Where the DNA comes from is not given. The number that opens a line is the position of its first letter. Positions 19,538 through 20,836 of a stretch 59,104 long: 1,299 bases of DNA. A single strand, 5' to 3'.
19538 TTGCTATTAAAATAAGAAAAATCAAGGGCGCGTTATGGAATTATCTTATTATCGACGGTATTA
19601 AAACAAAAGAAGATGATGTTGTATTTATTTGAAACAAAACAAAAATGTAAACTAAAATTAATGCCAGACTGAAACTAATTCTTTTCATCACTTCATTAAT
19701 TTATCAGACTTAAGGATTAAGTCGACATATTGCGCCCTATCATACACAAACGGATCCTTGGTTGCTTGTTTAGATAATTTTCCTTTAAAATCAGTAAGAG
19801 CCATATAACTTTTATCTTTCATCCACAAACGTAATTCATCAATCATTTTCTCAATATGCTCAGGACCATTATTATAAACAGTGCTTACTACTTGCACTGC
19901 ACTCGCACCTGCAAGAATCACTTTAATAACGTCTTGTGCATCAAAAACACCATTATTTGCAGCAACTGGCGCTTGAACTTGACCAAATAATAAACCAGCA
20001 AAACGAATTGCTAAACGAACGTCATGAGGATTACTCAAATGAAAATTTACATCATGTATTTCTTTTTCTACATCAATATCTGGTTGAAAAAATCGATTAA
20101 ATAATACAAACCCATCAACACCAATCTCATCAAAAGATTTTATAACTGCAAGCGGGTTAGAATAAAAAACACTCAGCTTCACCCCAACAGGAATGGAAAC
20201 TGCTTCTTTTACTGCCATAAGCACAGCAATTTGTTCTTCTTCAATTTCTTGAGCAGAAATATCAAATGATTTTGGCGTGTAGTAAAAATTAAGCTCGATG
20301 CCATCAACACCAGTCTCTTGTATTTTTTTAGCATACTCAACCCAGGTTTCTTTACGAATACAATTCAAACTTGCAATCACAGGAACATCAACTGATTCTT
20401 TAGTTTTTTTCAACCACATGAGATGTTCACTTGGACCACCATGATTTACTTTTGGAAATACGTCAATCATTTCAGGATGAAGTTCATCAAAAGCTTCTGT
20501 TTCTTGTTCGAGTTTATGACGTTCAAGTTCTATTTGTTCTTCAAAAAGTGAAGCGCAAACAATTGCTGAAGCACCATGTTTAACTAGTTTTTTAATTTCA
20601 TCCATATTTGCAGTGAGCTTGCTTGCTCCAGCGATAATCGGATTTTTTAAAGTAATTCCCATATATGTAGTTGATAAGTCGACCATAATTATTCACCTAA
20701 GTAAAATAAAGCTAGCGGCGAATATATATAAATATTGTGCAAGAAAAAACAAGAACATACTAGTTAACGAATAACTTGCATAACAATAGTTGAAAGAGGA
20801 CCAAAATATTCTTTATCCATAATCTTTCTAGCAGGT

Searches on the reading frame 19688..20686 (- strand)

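Call 75: search_protein_families(library=ncbifam, proteins=[window:19688-20686:-], max_evalue=0.00001)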
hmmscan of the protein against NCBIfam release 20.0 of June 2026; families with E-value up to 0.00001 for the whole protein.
window:19688-20686:- (332 aa): 7 families
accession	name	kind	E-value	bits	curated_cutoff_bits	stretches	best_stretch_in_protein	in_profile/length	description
NF005741.0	PRK07565.1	subfamily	3e-114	381.6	303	1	1-328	1-330/335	dihydroorotate dehydrogenase-like protein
NF005574.0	PRK07259.1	equivalog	9.6e-28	97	269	1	2-304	3-302/304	dihydroorotate dehydrogenase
TIGR01037.2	pyrD_sub1_fam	subfamily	1.9e-27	96.2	270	1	4-301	1-296/300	dihydroorotate dehydrogenase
NF006183.0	PRK08318.1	equivalog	4e-22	78.6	335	2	1-195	1-199/422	NAD-dependent dihydropyrimidine dehydrogenase subunit PreA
NF041011.1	dihydoor_dh_Arch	equivalog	1.3e-20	73.7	330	1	9-302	4-285/289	dihydroorotate dehydrogenase PyrD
NF002702.0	PRK02506.1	equivalog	2.4e-17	63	301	1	241-306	246-311/313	dihydroorotate oxidase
NF003647.0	PRK05286.1-5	equivalog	3.7e-07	29.3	619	1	243-301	292-350/354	quinone-dependent dihydroorotate dehydrogenase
